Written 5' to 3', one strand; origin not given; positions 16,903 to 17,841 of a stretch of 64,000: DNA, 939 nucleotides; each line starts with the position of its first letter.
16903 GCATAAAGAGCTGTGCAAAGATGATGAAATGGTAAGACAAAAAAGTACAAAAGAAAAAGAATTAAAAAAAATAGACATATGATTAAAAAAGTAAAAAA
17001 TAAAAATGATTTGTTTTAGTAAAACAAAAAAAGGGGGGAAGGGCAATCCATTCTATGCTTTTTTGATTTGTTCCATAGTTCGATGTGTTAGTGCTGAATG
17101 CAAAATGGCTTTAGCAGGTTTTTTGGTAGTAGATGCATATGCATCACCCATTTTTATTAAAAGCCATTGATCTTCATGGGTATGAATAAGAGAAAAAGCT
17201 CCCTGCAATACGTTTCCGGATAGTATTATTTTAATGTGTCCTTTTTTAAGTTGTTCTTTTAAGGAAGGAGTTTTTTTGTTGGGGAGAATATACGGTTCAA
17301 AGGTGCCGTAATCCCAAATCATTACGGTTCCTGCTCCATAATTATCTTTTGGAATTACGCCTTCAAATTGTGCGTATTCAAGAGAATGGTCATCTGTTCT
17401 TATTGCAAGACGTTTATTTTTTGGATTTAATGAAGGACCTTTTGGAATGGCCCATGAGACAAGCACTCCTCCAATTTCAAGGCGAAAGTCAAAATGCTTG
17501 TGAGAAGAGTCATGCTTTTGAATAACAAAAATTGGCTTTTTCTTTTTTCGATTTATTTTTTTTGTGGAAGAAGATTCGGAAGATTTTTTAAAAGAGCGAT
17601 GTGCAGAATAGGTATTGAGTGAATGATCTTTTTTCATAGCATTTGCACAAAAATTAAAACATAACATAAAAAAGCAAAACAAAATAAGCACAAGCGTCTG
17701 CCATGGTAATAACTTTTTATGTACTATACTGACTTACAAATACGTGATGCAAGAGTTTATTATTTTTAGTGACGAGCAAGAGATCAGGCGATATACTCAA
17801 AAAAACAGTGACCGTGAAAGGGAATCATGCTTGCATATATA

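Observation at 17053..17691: Stand-alone LigD-type 3'-phosphoesterase with an export-like N-terminus and an NLS-like basic linker, and no NHEJ partners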

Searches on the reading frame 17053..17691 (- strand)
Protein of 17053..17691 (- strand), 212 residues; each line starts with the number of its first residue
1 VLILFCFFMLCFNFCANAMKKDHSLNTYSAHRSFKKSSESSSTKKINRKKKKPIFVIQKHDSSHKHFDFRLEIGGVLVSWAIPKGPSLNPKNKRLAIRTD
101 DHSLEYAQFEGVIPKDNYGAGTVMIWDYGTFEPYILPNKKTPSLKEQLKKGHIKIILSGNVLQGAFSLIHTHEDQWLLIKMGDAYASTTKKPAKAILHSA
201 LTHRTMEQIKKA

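Call 3: search_protein_families(library=pfam, proteins=[window:17053-17691:-], max_evalue=0.01)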
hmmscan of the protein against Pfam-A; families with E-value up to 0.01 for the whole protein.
window:17053-17691:- (212 aa): 1 family
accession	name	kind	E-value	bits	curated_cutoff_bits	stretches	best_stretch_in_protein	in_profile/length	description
PF13298.12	LigD_N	-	1.2e-40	138.4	31.1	1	58-169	1-106/107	DNA Ligase D 3'-phosphoesterase domain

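Call 4: search_protein_families(library=ncbifam, proteins=[window:17053-17691:-], max_evalue=0.01)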
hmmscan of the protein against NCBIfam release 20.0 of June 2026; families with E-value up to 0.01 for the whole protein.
window:17053-17691:- (212 aa): 3 families
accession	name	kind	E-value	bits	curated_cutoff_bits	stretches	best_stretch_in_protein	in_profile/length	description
NF004628.0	PRK05972.1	subfamily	1.3e-59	202.2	895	1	22-211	3-193/870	ATP-dependent DNA ligase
TIGR02777.1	LigD_PE_dom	equivalog_domain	1.4e-55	187.3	144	1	25-183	1-155/156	DNA ligase D, 3'-phosphoesterase domain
NF007210.0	PRK09632.1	equivalog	1.5e-48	165.7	989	1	18-203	294-466/781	ATP-dependent DNA ligase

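Call 5: search_solved_structures(query=window:17053-17691:-, max_evalue=0.01, show_alignments=2)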
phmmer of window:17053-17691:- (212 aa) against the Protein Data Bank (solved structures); distinct sequences matched with E-value up to 0.01: 5.
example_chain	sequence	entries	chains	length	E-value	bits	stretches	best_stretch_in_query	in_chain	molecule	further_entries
5dmp_A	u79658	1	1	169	6.5e-46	159.5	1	51-211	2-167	Uncharacterized protein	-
2lj6_A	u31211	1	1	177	7.7e-38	133.1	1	24-187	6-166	Probable ATP-dependent DNA ligase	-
3n9b_A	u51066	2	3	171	5.5e-36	127.1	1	55-188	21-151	Probable ATP-dependent DNA ligase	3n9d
3p43_A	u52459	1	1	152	1.2e-33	119.4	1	25-166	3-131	Putative uncharacterized protein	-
3p4h_A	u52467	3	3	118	1.6e-23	86.4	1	53-180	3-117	ATP-dependent DNA ligase, N-terminal domain protein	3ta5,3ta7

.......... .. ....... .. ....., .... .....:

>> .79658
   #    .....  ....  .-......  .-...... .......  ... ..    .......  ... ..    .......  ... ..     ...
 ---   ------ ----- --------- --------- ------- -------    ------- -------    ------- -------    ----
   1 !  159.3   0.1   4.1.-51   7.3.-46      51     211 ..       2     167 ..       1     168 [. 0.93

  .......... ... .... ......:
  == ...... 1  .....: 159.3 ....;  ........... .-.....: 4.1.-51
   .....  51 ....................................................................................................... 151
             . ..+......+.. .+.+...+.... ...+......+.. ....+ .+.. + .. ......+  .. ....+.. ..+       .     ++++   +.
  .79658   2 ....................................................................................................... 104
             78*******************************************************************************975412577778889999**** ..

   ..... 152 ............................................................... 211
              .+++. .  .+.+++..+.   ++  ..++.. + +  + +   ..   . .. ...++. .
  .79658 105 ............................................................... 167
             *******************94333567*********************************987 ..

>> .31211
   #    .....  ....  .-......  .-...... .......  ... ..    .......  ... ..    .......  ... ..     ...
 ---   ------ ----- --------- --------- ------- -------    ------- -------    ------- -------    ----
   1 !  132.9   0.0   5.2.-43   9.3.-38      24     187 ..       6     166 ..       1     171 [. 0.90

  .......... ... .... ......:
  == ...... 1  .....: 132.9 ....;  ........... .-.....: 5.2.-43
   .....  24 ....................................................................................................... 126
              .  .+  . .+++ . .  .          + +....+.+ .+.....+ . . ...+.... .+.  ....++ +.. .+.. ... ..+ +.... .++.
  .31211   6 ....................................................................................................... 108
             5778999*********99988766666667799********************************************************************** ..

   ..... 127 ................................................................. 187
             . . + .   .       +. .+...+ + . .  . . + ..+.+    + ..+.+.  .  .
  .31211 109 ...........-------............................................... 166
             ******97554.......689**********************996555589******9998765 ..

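Call 9: find_encoding_contigs(protein=window:17053-17637:-, flank=10000, max_places=6)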
Protein window:17053-17637:- (194 aa): no gene with exactly this product is on record in the collection.

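Call 10: find_encoding_contigs(protein=window:17053-17691:-, flank=10000, max_places=6)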
Protein window:17053-17691:- (212 aa): no gene with exactly this product is on record in the collection.

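Call 11: find_homologous_proteins(query=window:17053-17691:-, max_evalue=1e-10)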
Query window:17053-17691:- (212 aa): 7933 proteins with E <= 1e-10 among 8000 candidates; the best 120 are listed.
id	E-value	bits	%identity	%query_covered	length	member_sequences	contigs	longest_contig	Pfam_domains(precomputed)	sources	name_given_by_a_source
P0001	8.6e-125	432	100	92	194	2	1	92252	PF13298.13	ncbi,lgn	-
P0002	9.6e-120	415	86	100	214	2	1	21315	PF13298.13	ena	-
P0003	1.1e-96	340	71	100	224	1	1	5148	PF13298.13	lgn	-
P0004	1.3e-69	252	57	99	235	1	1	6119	PF13298.13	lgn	-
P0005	8.4e-61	223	52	99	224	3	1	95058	PF13298.13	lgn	-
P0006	1.8e-60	222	55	100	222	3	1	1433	PF13298.13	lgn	-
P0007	1.9e-59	219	53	91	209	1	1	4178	PF13298.13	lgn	-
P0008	3.4e-59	218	53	100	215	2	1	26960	PF13298.13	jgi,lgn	-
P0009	6.4e-59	217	51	98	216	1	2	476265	PF13298.13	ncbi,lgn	ncbi:MAG: DNA polymerase ligase N-terminal domain-containing protein [Candidatus Babeliales bacteriu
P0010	1.5e-58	216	58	91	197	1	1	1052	PF13298.13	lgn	-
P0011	2.2e-58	215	48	99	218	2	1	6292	PF13298.13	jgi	jgi:DNA ligase D-like protein (predicted 3'-phosphoesterase)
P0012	2.3e-58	215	54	90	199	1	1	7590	PF13298.13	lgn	-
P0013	8.0e-58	213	55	91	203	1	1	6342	PF13298.13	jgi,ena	-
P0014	9.2e-58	213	52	100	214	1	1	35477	PF13298.13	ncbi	ncbi:DNA polymerase ligase N-terminal domain-containing protein [Candidatus Dependentiae bacterium]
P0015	9.4e-58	213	52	99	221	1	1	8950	PF13298.13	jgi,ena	-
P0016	9.9e-58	213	53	97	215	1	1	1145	PF13298.13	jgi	jgi:DNA ligase D-like protein (predicted 3'-phosphoesterase)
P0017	1.8e-57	212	50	98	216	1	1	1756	PF13298.13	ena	-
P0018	2.7e-57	211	50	99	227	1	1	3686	PF13298.13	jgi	jgi:DNA ligase D-like protein (predicted 3'-phosphoesterase)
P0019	6.0e-57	210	49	98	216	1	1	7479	PF13298.13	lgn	-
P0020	6.3e-57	210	51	95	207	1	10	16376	PF13298.13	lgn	-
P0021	6.8e-57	210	50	98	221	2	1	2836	PF13298.13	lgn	-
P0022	7.1e-57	210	49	98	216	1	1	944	PF13298.13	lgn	-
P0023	7.5e-57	210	53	91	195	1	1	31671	PF13298.13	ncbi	ncbi:DNA polymerase ligase N-terminal domain-containing protein [Candidatus Dependentiae bacterium]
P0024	8.9e-57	210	50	99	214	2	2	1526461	PF13298.13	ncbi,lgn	ncbi:MAG: DNA polymerase ligase N-terminal domain-containing protein [Candidatus Babeliales bacteriu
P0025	8.9e-57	210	53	91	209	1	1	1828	PF13298.13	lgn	-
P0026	1.1e-56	209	53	91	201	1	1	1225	PF13298.13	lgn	-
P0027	1.2e-56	209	56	89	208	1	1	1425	PF13298.13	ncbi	-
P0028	1.4e-56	209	53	91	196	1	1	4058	PF13298.13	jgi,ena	-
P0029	1.6e-56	209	49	97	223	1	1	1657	PF13298.13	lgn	-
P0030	2.0e-56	209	52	92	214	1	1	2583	PF13298.13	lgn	-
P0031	2.1e-56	209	55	92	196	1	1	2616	PF13298.13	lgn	-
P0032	2.5e-56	208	52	99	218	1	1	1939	PF13298.13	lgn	-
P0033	2.7e-56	208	52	100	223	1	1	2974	PF13298.13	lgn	-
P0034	2.9e-56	208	54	89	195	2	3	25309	PF13298.13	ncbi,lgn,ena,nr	ncbi:MAG TPA: DNA polymerase ligase N-terminal domain-containing protein [Candidatus Babeliales bact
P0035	2.9e-56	208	55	91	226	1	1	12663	PF13298.13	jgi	-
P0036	4.3e-56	208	50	99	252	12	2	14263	PF13298.13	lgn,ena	-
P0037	5.3e-56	207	50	99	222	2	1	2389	PF13298.13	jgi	jgi:DNA ligase D-like protein (predicted 3'-phosphoesterase)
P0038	5.5e-56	207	51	91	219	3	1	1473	PF13298.13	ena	-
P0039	6.2e-56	207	54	91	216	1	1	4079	PF13298.13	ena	-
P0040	6.9e-56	207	51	100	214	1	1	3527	PF13298.13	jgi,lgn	jgi:DNA ligase D-like protein (predicted 3'-phosphoesterase)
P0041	7.6e-56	207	53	91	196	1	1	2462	PF13298.13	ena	-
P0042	1.1e-55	206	51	95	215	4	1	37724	PF13298.13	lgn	-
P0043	1.2e-55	206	49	99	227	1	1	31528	PF13298.13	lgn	-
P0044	1.5e-55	206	53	91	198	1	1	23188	PF13298.13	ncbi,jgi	jgi:DNA ligase D-like protein (predicted 3'-phosphoesterase)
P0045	1.5e-55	206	53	91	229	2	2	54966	PF13298.13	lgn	-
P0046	1.6e-55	206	49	98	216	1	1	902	PF13298.13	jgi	jgi:DNA ligase D-like protein (predicted 3'-phosphoesterase)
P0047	1.6e-55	206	50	98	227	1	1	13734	PF13298.13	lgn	-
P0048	1.7e-55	206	51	94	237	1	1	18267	PF13298.13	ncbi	-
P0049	1.9e-55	205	56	89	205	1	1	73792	PF13298.13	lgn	-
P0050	2.0e-55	205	49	100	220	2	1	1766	PF13298.13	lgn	-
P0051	2.2e-55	205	50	98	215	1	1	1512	PF13298.13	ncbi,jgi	-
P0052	3.1e-55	205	55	91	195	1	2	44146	PF13298.13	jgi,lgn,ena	-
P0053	3.8e-55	204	54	91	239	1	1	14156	PF13298.13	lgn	-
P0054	3.9e-55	204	49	99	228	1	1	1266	PF13298.13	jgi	jgi:DNA ligase D-like protein (predicted 3'-phosphoesterase)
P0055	4.4e-55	204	49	99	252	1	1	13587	PF13298.13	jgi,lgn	-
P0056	5.4e-55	204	56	88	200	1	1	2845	PF13298.13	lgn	-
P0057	6.1e-55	204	46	99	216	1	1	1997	PF13298.13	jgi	jgi:DNA ligase D-like protein (predicted 3'-phosphoesterase)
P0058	6.4e-55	204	50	90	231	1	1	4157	PF13298.13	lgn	-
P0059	6.9e-55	204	54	91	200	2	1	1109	PF13298.13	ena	-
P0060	7.1e-55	204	53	95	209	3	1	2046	PF13298.13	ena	-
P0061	7.5e-55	204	49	99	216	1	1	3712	PF13298.13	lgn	-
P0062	7.7e-55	203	49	100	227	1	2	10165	PF13298.13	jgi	jgi:DNA ligase D-like protein (predicted 3'-phosphoesterase)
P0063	1.2e-54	203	51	90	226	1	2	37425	PF13298.13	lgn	-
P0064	2.7e-54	202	53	91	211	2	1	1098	PF13298.13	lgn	-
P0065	3.2e-54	201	54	92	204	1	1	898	PF13298.13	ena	-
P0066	3.3e-54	201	54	87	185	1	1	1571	PF13298.13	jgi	jgi:DNA ligase D-like protein (predicted 3'-phosphoesterase)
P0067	3.8e-54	201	48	98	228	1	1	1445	PF13298.13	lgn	-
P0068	4.3e-54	201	49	91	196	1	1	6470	PF13298.13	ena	-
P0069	4.7e-54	201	52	90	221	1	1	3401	PF13298.13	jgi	jgi:DNA ligase D-like protein (predicted 3'-phosphoesterase)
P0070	4.8e-54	201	48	100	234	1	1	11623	PF13298.13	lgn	-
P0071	5.1e-54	201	54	91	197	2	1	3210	PF13298.13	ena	-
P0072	5.6e-54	201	53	90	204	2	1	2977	PF13298.13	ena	-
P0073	6.0e-54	201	54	90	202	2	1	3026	PF13298.13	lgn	-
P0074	6.5e-54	200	51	91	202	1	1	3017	PF13298.13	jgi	-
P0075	7.4e-54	200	49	91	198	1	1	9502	PF13298.13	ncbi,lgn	ncbi:MAG: DNA polymerase ligase N-terminal domain-containing protein [Bacillota bacterium]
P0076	8.9e-54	200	53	89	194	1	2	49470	PF13298.13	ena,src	-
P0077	9.4e-54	200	48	98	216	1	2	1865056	PF13298.13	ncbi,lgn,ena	-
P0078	1.1e-53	200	51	89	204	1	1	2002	PF13298.13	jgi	-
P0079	1.1e-53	200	49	99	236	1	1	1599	PF13298.13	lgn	-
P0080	1.2e-53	200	59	76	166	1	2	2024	PF13298.13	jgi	jgi:DNA ligase D-like protein (predicted 3'-phosphoesterase)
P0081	1.6e-53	199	52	91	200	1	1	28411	PF13298.13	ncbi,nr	ncbi:MAG: DNA ligase [candidate division Zixibacteria bacterium]|nr:DNA ligase [candidate division Z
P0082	2.0e-53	199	46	100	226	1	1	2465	PF13298.13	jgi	jgi:DNA ligase D-like protein (predicted 3'-phosphoesterase)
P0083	2.0e-53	199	52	89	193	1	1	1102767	PF13298.13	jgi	jgi:DNA ligase D-like protein (predicted 3'-phosphoesterase)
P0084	2.2e-53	199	52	96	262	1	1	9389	PF13298.13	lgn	-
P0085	2.3e-53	199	51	92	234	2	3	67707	PF13298.13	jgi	-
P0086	2.8e-53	198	53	91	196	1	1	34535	PF13298.13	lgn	-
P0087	3.3e-53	198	51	89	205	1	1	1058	PF13298.13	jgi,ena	-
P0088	3.3e-53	198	54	87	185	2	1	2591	PF13298.13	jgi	jgi:DNA ligase D-like protein (predicted 3'-phosphoesterase)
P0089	3.3e-53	198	53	90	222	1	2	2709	PF13298.13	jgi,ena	-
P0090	3.4e-53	198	52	90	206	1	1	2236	PF13298.13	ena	-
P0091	3.6e-53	198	49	95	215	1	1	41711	PF13298.13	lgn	-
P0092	4.1e-53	198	47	100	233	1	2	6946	PF13298.13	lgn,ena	-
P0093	4.1e-53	198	50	96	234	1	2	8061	PF13298.13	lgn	-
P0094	5.2e-53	197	50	91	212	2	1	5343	PF13298.13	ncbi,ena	-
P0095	7.0e-53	197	49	98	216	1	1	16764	PF13298.13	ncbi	-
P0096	7.7e-53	197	53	88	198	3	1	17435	PF13298.13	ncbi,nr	ncbi:DNA ligase [candidate division KSB1 bacterium]|nr:DNA ligase [candidate division KSB1 bacterium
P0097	7.7e-53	197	46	98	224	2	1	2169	PF13298.13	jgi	jgi:DNA ligase D-like protein (predicted 3'-phosphoesterase)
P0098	8.0e-53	197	53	91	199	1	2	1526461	PF13298.13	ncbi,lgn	ncbi:MAG: DNA polymerase ligase N-terminal domain-containing protein [Candidatus Babeliales bacteriu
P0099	9.0e-53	197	51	89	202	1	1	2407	PF13298.13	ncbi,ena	-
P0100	9.9e-53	197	49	99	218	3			PF13298.13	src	-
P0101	1.0e-52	196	47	91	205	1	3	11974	PF13298.13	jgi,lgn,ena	-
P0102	1.2e-52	196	49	99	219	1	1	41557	PF13298.13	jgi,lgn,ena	-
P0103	1.2e-52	196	53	89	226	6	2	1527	PF13298.13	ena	-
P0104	1.3e-52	196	49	100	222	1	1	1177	PF13298.13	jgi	-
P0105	1.3e-52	196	47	100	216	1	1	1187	PF13298.13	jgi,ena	-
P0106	1.4e-52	196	52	88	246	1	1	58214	PF13298.13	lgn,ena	-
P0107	1.7e-52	196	48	98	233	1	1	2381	PF13298.13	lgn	-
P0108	2.1e-52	196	53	90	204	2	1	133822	PF13298.13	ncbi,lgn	ncbi:MAG: DNA polymerase ligase N-terminal domain-containing protein [Candidatus Dependentiae bacter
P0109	2.2e-52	195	46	99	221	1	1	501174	PF13298.13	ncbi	ncbi:MAG: DNA polymerase ligase N-terminal domain-containing protein [Candidatus Babeliales bacteriu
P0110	2.4e-52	195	49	92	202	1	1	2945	PF13298.13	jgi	-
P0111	2.4e-52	195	50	96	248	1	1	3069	PF13298.13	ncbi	ncbi:MAG: DNA polymerase ligase N-terminal domain-containing protein, partial [Candidatus Babeliales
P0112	2.5e-52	195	49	99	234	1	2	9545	PF13298.13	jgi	jgi:DNA ligase D-like protein (predicted 3'-phosphoesterase)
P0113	2.8e-52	195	45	99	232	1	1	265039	PF13298.13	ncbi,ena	-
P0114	2.8e-52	195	50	89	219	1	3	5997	PF13298.13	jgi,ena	-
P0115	3.0e-52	195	49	97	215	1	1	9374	PF13298.13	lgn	-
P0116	3.1e-52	195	53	91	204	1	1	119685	PF13298.13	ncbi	-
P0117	3.2e-52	195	45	98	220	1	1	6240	PF13298.13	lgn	-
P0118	3.5e-52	195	46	100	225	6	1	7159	PF13298.13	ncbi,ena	-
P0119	4.2e-52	195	53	87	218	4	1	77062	PF13298.13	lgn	-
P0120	4.4e-52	194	50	91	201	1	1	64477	PF13298.13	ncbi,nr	ncbi:DNA ligase [Candidatus Dependentiae bacterium]|nr:DNA ligase [Candidatus Dependentiae bacterium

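Call 12: find_related_loci(query=window:17053-17691:-, collection=genome_contigs, flank=10000)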
Query window:17053-17691:- (212 aa) in genome_contigs; peptide patterns used: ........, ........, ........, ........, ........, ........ (x = any residue, [..] = any of these).
599 stretches matched a pattern (row limit reached: there are more); 264 encode a relative of the query (tblastn E <= 1e-3); the best 80 are kept; 80 distinct loci.
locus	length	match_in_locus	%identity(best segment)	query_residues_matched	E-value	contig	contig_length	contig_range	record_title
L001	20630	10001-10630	53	3-211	2e-65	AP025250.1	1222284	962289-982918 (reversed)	Candidatus Dependentiae bacterium Noda2021 DNA, complete genome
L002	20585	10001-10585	53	20-211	2e-58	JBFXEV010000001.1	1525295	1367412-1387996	MAG: Candidatus Babeliales bacterium isolate CA_2019_TPIn_124 NODE_4_length_1525295_cov_25.213293_TPIn, whole genome sho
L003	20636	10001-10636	50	6-211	2e-56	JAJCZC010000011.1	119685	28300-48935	MAG: Candidatus Dependentiae bacterium isolate OFTM133 OFTM133_10, whole genome shotgun sequence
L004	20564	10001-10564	52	21-211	7e-56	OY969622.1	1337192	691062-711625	MAG: Candidatus Babeliales bacterium isolate MFD04434.bin.c.2 genome assembly, chromosome: 1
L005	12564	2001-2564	52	24-210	3e-55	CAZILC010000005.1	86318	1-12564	MAG TPA_asm: uncultured Gammaproteobacteria bacterium isolate SRP200132_co1_59 genome assembly, contig: NODE_324_length_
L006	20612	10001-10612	45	9-211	9e-55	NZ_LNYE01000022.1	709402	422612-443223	Legionella gratiana strain Lyon 8420412 Lgra_ctg022, whole genome shotgun sequence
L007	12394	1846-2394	49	24-209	1e-54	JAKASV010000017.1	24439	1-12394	MAG: bacterium isolate YP1.bin78 NODE_1694_length_24439_cov_9.532864, whole genome shotgun sequence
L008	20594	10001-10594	45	12-209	3e-54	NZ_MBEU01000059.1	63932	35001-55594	Mycobacterium sp. IS-836 contig_62, whole genome shotgun sequence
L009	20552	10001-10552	51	25-211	7e-54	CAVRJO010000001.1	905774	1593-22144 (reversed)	MAG: Candidatus Babeliales bacterium isolate MFD05580.bin.1.59 genome assembly, contig: contig_44239, whole genome shotg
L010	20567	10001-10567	48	24-212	8e-53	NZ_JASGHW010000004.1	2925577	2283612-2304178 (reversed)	MAG: Flavobacterium sp. isolate 5N022 JMF-2111-06-0005.ont.bin.22_3, whole genome shotgun sequence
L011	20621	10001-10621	47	4-209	1e-52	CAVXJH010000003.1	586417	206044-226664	MAG: Candidatus Babeliales bacterium isolate MFD03323.bin.2.33 genome assembly, contig: contig_18938, whole genome shotg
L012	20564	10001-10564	47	24-209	3e-52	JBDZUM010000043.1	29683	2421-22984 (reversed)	MAG: Rhodospirillaceae bacterium isolate PE_seawater44 NODE_403_length_29683, whole genome shotgun sequence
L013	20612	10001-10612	43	12-212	6e-52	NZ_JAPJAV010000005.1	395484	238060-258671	Mycobacterium sp. 663a-19 663a-19_5, whole genome shotgun sequence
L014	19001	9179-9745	48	25-211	3e-51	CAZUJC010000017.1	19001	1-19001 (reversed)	MAG TPA_asm: uncultured Pseudomonadota bacterium isolate SRP150892_co2_472 genome assembly, contig: NODE_4068_length_190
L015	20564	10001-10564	44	25-212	5e-51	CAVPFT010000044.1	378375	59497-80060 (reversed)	MAG: uncultured Actinomycetota bacterium isolate MFD10064.bin.2.21 genome assembly, contig: contig_41437, whole genome s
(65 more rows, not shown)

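Call 22: find_encoding_contigs(protein=P0002, flank=10000, max_places=3)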
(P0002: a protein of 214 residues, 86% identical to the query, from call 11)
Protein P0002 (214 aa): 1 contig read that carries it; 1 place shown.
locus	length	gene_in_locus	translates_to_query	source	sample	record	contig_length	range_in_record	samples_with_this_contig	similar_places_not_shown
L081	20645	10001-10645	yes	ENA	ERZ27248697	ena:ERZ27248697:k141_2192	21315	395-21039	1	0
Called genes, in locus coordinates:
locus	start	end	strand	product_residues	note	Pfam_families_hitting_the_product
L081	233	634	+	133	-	PF00903:Glyoxalase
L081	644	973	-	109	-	-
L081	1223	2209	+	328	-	PF13419:HAD_2 (faint)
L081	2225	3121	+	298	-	PF00892:EamA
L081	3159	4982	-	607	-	PF17200:sCache_2, PF08269:dCache_2, PF17200:sCache_2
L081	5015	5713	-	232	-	PF01027:Bax1-I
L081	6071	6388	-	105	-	PF00085:Thioredoxin, PF13899:Thioredoxin_7 (weak), PF14595:Thioredoxin_9 (weak), PF13098:Thioredoxin_2, PF13192:Thioredoxin_3 (weak)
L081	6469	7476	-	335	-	-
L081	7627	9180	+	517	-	-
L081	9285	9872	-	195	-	PF01330:RuvA_N, PF14520:HHH_5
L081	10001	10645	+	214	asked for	PF13298:LigD_N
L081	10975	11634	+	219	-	PF00923:TAL_FSA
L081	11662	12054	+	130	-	PF07884:VKOR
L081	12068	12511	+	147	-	PF07681:DoxX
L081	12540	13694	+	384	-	PF13439:Glyco_transf_4, PF13579:Glyco_trans_4_4, PF00534:Glycos_transf_1, PF13692:Glyco_trans_1_4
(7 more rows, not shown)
